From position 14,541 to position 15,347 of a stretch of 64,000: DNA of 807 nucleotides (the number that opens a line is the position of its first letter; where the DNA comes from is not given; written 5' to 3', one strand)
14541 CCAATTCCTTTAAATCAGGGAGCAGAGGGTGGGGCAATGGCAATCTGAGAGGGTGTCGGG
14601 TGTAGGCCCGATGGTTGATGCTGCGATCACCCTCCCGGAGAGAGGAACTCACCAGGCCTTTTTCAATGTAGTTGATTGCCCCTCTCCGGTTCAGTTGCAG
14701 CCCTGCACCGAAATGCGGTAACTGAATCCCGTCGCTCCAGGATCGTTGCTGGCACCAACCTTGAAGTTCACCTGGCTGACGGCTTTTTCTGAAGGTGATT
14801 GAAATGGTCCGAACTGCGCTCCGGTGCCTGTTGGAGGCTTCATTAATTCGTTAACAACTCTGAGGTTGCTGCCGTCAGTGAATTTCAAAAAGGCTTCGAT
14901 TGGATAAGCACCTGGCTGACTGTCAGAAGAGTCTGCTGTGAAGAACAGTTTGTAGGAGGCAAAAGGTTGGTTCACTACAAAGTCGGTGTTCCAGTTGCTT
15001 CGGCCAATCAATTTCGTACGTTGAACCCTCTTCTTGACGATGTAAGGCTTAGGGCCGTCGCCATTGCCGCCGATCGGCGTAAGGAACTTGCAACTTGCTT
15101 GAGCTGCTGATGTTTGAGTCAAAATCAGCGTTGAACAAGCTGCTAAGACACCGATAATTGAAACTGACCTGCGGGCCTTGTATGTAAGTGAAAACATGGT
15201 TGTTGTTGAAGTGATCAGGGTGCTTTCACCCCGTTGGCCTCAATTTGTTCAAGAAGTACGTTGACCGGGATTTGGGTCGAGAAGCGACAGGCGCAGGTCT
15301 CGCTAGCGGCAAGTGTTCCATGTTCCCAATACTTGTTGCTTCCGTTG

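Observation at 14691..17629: Four-gene cassette for a secreted, radical-SAM-modified Gly-rich repeat peptide wedged directly upstream of rimP-nusA-ylxR-infB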

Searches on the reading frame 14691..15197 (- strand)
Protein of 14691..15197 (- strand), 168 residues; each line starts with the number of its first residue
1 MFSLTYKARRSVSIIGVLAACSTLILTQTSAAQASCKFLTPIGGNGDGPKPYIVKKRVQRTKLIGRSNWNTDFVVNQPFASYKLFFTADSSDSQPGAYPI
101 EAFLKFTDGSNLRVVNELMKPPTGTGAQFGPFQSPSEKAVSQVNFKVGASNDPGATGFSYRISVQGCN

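Call 3: search_protein_families(library=ncbifam, proteins=[window:14691-15197:-], max_evalue=0.01)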
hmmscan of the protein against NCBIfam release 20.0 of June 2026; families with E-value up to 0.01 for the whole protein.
window:14691-15197:- (168 aa): 0 families

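Call 4: search_protein_families(library=pfam, proteins=[window:14691-15197:-], max_evalue=0.01)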
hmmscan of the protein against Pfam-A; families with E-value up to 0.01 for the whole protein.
window:14691-15197:- (168 aa): 0 families

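Call 7: find_homologous_proteins(query=window:14691-15197:-)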
Query window:14691-15197:- (168 aa): 697 proteins with E <= 0.001 among 728 candidates; the best 120 are listed.
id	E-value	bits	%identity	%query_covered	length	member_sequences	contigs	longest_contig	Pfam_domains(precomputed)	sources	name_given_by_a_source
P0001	2.1e-104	364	98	100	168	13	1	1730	-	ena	-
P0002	4.0e-90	318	86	100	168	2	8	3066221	-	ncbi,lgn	-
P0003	1.0e-83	297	79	100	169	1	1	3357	-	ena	-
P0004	3.7e-83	295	79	100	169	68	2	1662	-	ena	-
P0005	3.0e-82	292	78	100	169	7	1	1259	-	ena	-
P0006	5.3e-82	292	79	100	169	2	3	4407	-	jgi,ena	jgi:hypothetical protein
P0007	5.7e-82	292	76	100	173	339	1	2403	-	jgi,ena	jgi:hypothetical protein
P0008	7.4e-82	291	78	100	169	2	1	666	-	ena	-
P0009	1.8e-81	290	78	100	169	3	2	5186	-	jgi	jgi:hypothetical protein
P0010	2.9e-81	289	79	100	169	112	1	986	-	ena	-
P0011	2.0e-80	287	77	100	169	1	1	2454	-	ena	-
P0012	2.2e-80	286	78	100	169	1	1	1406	-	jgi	jgi:hypothetical protein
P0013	8.2e-80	285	77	100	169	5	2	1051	-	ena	-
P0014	1.5e-79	284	76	100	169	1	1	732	-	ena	-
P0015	1.9e-79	283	76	100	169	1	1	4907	-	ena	-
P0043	3.1e-67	244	67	95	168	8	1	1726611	-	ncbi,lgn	-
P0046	5.0e-66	240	75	82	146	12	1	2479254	-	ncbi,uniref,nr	ncbi:hypothetical protein [Synechococcus sp. HK01-R]|uniref:hypothetical protein n=1 Tax=Synechococc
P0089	6.4e-56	207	61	95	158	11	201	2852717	-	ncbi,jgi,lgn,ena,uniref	ncbi:hypothetical protein [Synechococcus sp. MIT S9507]|uniref:hypothetical protein n=1 Tax=Synechoc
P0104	2.5e-53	198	58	95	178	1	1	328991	-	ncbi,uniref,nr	ncbi:hypothetical protein [Cyanobium sp. LEGE 06113]|uniref:hypothetical protein n=1 Tax=Cyanobium s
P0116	1.9e-52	196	57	95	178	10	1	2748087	-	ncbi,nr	ncbi:hypothetical protein CyaNS01_01701 [Cyanobium sp. NS01]|nr:hypothetical protein CyaNS01_01701 [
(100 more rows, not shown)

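Call 11: find_encoding_contigs(protein=P0002, flank=8000, max_places=3)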
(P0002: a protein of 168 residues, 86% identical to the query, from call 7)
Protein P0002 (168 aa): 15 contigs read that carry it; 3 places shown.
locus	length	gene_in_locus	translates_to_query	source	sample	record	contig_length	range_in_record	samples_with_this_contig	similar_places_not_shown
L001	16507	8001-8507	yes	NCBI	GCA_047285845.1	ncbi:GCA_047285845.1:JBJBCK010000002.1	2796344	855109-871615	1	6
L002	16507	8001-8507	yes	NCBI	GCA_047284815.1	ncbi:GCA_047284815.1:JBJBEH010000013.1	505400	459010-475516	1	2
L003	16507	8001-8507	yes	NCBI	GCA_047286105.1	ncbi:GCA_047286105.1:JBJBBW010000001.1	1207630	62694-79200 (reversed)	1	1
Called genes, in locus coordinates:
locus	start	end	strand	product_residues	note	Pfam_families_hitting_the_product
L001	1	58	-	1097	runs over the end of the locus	PF04563:RNA_pol_Rpb2_1, PF04561:RNA_pol_Rpb2_2, PF04565:RNA_pol_Rpb2_3, PF10385:RNA_pol_Rpb2_45, PF00562:RNA_pol_Rpb2_6, PF04560:RNA_pol_Rpb2_7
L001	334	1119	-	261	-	PF01026:TatD_DNase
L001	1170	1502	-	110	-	PF01649:Ribosomal_S20p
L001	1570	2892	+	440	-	PF00815:Histidinol_dh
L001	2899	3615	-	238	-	PF00455:DeoRC (weak), PF06026:Rib_5-P_isom_A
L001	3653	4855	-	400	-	PF00089:Trypsin, PF13365:Trypsin_2, PF13180:PDZ_2, PF17820:PDZ_6 (weak)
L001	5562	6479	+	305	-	PF00497:SBP_bac_3 (weak)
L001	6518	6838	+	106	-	-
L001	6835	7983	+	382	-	PF04055:Radical_SAM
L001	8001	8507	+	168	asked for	-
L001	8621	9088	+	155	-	PF02576:RimP_N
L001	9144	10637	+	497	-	PF08529:NusA_N, PF13184:KH_NusA_1st, PF00013:KH_1 (faint), PF26594:KH_NusA_2nd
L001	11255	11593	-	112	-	-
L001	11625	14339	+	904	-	PF04760:IF2_N, PF00009:GTP_EFTU, PF00071:Ras (weak), PF01926:MMR_HSR1, PF22042:EF-G_D2, PF11987:IF-2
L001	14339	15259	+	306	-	PF28072:LCTMP-like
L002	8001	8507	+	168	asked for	-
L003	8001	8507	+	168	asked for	-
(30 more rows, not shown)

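Call 12: find_encoding_contigs(protein=P0116, flank=8000, max_places=2)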
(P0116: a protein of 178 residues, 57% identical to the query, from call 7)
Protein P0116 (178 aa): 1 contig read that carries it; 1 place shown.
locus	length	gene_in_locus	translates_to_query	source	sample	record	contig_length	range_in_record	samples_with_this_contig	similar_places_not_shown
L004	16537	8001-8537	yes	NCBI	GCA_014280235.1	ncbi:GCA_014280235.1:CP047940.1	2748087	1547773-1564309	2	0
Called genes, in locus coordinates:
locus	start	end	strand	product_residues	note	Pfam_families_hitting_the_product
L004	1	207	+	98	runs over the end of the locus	PF03319:EutN_CcmL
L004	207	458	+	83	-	PF03319:EutN_CcmL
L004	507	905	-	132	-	-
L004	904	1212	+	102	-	PF00936:BMC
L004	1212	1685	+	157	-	PF00210:Ferritin, PF02915:Rubrerythrin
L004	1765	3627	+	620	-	PF00662:Proton_antipo_N, PF00361:Proton_antipo_M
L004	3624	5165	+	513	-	PF00361:Proton_antipo_M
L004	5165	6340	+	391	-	PF10216:ChpXY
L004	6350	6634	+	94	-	PF01329:Pterin_4a (weak)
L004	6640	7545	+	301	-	PF00004:AAA, PF13401:AAA_22 (faint), PF17866:AAA_lid_6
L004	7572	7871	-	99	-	-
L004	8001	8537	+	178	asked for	-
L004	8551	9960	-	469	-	PF11638:DnaA_N, PF00308:Bac_DnaA, PF01695:IstB_IS21 (weak), PF08299:Bac_DnaA_C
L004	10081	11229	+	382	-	PF00089:Trypsin, PF13365:Trypsin_2, PF00595:PDZ (weak), PF13180:PDZ_2, PF17820:PDZ_6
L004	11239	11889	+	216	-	PF09837:DUF2064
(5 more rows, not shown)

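Call 13: find_encoding_contigs(protein=P0089, flank=8000, max_places=3)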
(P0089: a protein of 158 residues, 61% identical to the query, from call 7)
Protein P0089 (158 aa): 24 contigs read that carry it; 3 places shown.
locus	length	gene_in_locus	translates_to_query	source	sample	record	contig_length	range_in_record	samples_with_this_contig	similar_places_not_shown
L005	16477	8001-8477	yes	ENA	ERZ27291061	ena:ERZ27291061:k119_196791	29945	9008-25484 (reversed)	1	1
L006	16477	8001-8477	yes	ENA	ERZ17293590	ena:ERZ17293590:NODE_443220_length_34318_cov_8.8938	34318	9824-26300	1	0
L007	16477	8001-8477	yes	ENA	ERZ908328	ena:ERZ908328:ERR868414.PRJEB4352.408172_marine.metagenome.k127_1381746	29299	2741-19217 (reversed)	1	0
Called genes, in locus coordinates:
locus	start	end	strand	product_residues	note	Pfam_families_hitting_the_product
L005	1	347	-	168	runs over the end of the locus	PF02681:DUF212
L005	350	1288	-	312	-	PF00348:polyprenyl_synt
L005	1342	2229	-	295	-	PF00763:THF_DHG_CYH, PF02882:THF_DHG_CYH_C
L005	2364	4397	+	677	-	PF07697:7TMR-HDED, PF07698:7TM-7TMR_HD, PF01966:HD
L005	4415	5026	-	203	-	PF00849:PseudoU_synth_2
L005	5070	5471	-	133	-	-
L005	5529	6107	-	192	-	-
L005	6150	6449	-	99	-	PF01910:Thiamine_BP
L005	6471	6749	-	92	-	-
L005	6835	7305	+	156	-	-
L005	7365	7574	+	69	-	-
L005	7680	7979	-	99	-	PF07862:Nif11 (weak)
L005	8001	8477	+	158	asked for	-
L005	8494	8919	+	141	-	-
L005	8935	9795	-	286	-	PF00528:BPD_transp_1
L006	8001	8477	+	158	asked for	-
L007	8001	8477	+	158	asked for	-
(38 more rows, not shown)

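Call 14: find_encoding_contigs(protein=P0046, flank=8000, max_places=2)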
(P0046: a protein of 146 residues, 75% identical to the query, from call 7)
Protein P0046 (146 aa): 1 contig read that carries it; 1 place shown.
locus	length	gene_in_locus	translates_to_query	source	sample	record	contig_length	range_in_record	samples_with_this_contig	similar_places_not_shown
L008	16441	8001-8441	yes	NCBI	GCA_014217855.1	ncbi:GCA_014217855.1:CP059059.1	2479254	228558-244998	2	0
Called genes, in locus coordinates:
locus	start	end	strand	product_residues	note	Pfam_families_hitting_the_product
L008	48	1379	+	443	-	PF00815:Histidinol_dh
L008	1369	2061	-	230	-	PF00455:DeoRC (faint), PF06026:Rib_5-P_isom_A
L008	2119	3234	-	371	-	PF00089:Trypsin, PF13365:Trypsin_2, PF13180:PDZ_2, PF17820:PDZ_6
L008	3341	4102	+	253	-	PF00497:SBP_bac_3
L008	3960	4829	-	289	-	PF00924:MS_channel_2nd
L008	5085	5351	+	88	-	-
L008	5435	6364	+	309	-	-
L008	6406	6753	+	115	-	-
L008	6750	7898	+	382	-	PF04055:Radical_SAM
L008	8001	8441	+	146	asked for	-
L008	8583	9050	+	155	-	PF02576:RimP_N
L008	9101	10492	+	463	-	PF08529:NusA_N, PF13184:KH_NusA_1st, PF00013:KH_1 (faint), PF26594:KH_NusA_2nd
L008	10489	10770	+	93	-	PF04296:YlxR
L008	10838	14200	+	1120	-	PF04760:IF2_N, PF00009:GTP_EFTU, PF00071:Ras (weak), PF01926:MMR_HSR1, PF22042:EF-G_D2, PF11987:IF-2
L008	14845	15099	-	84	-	PF11998:DUF3493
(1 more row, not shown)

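Call 15: find_encoding_contigs(protein=P0104, flank=8000, max_places=2)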
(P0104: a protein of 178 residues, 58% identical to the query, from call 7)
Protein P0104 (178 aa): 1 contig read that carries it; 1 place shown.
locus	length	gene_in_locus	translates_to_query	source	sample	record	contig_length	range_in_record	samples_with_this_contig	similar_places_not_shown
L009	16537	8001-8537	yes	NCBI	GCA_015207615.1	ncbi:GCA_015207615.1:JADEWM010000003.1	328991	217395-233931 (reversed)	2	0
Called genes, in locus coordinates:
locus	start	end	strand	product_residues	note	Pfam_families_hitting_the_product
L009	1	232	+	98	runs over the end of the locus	PF03319:EutN_CcmL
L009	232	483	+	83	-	PF03319:EutN_CcmL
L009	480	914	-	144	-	-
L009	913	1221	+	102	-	PF00936:BMC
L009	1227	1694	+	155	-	PF00210:Ferritin, PF02915:Rubrerythrin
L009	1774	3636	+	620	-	PF00662:Proton_antipo_N, PF00361:Proton_antipo_M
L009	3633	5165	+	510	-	PF00361:Proton_antipo_M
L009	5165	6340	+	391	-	PF10216:ChpXY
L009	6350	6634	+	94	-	PF01329:Pterin_4a (weak)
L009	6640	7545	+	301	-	PF00004:AAA, PF13401:AAA_22 (faint), PF17866:AAA_lid_6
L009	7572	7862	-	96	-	-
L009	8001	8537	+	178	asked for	-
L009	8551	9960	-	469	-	PF11638:DnaA_N, PF00308:Bac_DnaA, PF01695:IstB_IS21 (weak), PF08299:Bac_DnaA_C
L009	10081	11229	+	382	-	PF00089:Trypsin, PF13365:Trypsin_2, PF00595:PDZ (weak), PF13180:PDZ_2, PF17820:PDZ_6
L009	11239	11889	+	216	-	PF09837:DUF2064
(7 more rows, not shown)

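Call 16: find_encoding_contigs(protein=P0043, flank=8000, max_places=2)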
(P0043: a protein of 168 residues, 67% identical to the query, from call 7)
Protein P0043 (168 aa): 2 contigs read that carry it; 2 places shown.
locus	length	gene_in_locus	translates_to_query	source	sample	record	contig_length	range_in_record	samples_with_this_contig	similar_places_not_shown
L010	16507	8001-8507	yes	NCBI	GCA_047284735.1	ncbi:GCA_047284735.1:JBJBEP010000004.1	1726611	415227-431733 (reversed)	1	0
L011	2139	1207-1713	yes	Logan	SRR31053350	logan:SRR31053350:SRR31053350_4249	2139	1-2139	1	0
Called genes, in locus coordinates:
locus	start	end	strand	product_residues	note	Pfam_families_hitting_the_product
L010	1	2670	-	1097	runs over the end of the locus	PF04563:RNA_pol_Rpb2_1, PF04561:RNA_pol_Rpb2_2, PF04565:RNA_pol_Rpb2_3, PF10385:RNA_pol_Rpb2_45, PF00562:RNA_pol_Rpb2_6, PF04560:RNA_pol_Rpb2_7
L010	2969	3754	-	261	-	PF01026:TatD_DNase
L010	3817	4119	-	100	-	PF01649:Ribosomal_S20p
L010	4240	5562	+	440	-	PF00815:Histidinol_dh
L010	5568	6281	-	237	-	PF00455:DeoRC (weak), PF06026:Rib_5-P_isom_A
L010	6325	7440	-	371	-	PF00089:Trypsin, PF13365:Trypsin_2, PF13180:PDZ_2, PF17820:PDZ_6 (weak)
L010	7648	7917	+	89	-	-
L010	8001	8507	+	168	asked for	-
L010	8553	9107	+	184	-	PF02576:RimP_N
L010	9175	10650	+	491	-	PF08529:NusA_N, PF13184:KH_NusA_1st, PF00013:KH_1 (faint), PF26594:KH_NusA_2nd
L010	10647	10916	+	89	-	PF04296:YlxR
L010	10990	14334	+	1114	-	PF04760:IF2_N, PF00009:GTP_EFTU, PF00071:Ras (weak), PF01926:MMR_HSR1, PF03144:GTP_EFTU_D2 (faint), PF22042:EF-G_D2, PF11987:IF-2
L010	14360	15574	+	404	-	PF28072:LCTMP-like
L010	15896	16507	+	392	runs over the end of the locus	-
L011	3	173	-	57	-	?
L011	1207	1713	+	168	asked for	-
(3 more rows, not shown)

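Call 29: search_protein_representatives(protein=window:14691-15197:-)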
Query: 168 residues. Proteins with E-value up to 0.001 (for the whole library): 119; up to 1e-10: 64; up to 1e-30: 12. The best 119 are listed.
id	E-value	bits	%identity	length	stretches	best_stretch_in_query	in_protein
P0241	1.4e-51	191.1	82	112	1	41-141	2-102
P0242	3.9e-45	170.2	55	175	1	7-167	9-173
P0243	2.6e-43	164.2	60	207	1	8-167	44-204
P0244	2.1e-39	151.5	68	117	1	69-168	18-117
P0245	1.7e-37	145.3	62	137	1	64-167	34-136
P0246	1.3e-36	142.4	59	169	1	29-152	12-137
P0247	1.8e-35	138.7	52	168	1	9-167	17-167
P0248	2.4e-33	131.8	62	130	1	62-163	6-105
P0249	2.8e-33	131.6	62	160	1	51-168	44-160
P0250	1.2e-32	129.5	67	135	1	67-168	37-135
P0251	5.0e-32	127.6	66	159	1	67-168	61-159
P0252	5.2e-31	124.2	73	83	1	84-167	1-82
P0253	2.9e-29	118.6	68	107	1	88-168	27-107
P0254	1.1e-27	113.4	45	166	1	25-167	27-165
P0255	1.7e-27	112.8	55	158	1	13-127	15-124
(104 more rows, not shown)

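Call 43: predict_structure(alignment_id=A2)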
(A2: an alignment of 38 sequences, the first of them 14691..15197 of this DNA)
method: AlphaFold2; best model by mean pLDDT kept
length: 168 residues; sequences in the alignment: 38
mean_pLDDT: 79.9   pTM: 0.72
mean pLDDT of the five models: 79.9, 79.3, 79.3, 79.1, 78.8
residues with pLDDT >= 90: 78; 70-90: 36; 50-70: 40; < 50: 14
segments of 3 or more residues with pLDDT < 50: 1-3, 13-18
pLDDT, mean of each block of 10 residues (from residue 1): 49 49 57 84 69 84 67 96 94 80 97 94 89 94 88 75 95
secondary structure, 60 per line:
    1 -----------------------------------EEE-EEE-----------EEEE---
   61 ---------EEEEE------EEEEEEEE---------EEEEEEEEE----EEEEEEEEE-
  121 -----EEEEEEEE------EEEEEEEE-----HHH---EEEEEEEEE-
elements in order: E36-38 E40-42 E54-57 E70-74 E81-88 E98-106 E111-119 E126-133 E140-147 E159-167

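Call 45: find_related_loci(query=window:14691-15197:-, collection=metagenome_contigs, flank=5000)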
Query window:14691-15197:- (168 aa) in metagenome_contigs; peptide patterns used: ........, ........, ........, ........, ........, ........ (x = any residue, [..] = any of these).
255 stretches matched a pattern; 124 encode a relative of the query (tblastn E <= 1e-3); the best 80 are kept; 80 distinct loci.
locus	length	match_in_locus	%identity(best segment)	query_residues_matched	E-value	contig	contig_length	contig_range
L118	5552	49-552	99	1-168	3e-111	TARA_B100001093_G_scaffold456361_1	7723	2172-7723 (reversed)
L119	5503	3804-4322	79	1-168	3e-91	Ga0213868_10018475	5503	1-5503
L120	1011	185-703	77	1-168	6e-98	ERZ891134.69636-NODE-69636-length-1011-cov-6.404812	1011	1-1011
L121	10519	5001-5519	79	1-168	3e-91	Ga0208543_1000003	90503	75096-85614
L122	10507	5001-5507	79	1-168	6e-89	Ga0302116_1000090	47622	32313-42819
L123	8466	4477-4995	76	1-168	1e-88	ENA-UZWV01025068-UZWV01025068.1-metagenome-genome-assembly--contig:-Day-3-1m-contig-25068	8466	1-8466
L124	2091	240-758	75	1-168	5e-90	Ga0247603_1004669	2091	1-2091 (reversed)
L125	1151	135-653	75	1-168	6e-93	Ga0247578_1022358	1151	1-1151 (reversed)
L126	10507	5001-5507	78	1-168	2e-86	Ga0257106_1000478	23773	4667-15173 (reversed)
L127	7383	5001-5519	72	1-168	3e-83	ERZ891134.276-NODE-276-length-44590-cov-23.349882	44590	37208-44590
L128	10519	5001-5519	72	1-168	3e-82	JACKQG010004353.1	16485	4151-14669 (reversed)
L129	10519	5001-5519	79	1-168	4e-91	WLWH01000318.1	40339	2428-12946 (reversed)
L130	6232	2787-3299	65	2-168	1e-73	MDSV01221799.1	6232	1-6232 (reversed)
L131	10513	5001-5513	65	2-168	1e-73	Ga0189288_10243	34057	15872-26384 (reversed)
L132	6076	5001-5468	71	21-168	1e-72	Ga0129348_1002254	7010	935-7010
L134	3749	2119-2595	67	14-168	1e-71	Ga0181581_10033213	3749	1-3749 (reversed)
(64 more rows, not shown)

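Call 47: fold_search(model_id=the predicted structure, library=pdb)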
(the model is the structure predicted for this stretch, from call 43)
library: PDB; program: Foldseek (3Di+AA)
matches with E <= 10: 1704; with E <= 0.001: 2
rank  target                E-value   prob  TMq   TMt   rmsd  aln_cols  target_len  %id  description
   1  7vrn_A                4.8e-04  0.99  0.31  0.17  12.9       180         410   14  Structure of infectious bursal disease virus Gt strain (released 2022-03-30)
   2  7vrn_I                7.8e-04  0.99  0.30  0.15  11.2       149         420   13  Structure of infectious bursal disease virus Gt strain (released 2022-03-30)
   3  7vrn_B                1.1e-03  0.63  0.20  0.11  22.1       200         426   14  Structure of infectious bursal disease virus Gt strain (released 2022-03-30)
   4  7vrp_C                1.5e-03  0.82  0.25  0.14  17.4       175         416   12  Structure of infectious bursal disease virus Gx strain (released 2022-03-30)
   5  4a44                  1.6e-03  1.00  0.47  0.55   7.4       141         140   13  CpGH89CBM32-5, from Clostridium perfringens, in complex with the Tn Antigen (released 2012-04-04)
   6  5l9t_L                1.6e-03  1.00  0.49  0.48   7.1       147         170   14  Model of human Anaphase-promoting complex/Cyclosome (APC/C-CDH1) with E2 UBE2S poised for polyubiquitination where UBE (released 2016-10-26)
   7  5ehd_h                1.7e-03  1.00  0.36  0.51   5.6       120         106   12  Crystal structure of human nucleophosmin-core in complex with cytochrome c (released 2016-11-09)
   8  1xe0_D                1.7e-03  1.00  0.35  0.49   5.8       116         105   12  The structure and function of Xenopus NO38-core, a histone binding chaperone in the nucleolus (released 2004-12-21)
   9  3bcw_B                1.7e-03  0.77  0.17  0.22  14.6       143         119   10  Crystal structure of a duf861 family protein with a rmlc-like cupin fold (bb1179) from bordetella bronchiseptica rb50  (released 2007-11-27)
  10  1xb9_A                1.8e-03  1.00  0.35  0.48   5.8       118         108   13  The structure and function of Xenopus NO38-core, a histone chaperone in the nucleolus (released 2004-12-21)
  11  1h6x                  1.9e-03  1.00  0.37  0.39   9.3       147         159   12  The role of conserved amino acids in the cleft of the C-terminal family 22 carbohydrate binding module of Clostridium th (released 2002-06-27)
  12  3m1h_A                2.0e-03  1.00  0.41  0.40   5.0       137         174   12  Crystal Structure Analysis of the K3 Cleaved Adhesin Domain of Lys-gingipain (Kgp) from Porphyromonas gingivalis w83 (released 2011-03-23)
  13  7vrn_L                2.0e-03  0.96  0.31  0.16  17.1       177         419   11  Structure of infectious bursal disease virus Gt strain (released 2022-03-30)
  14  1xb9_G                2.2e-03  1.00  0.39  0.55   5.1       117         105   12  The structure and function of Xenopus NO38-core, a histone chaperone in the nucleolus (released 2004-12-21)
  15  9k09_A                2.5e-03  0.98  0.32  0.18  16.0       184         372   15  Cyanophage A4 portal-tail complex (released 2025-04-09)
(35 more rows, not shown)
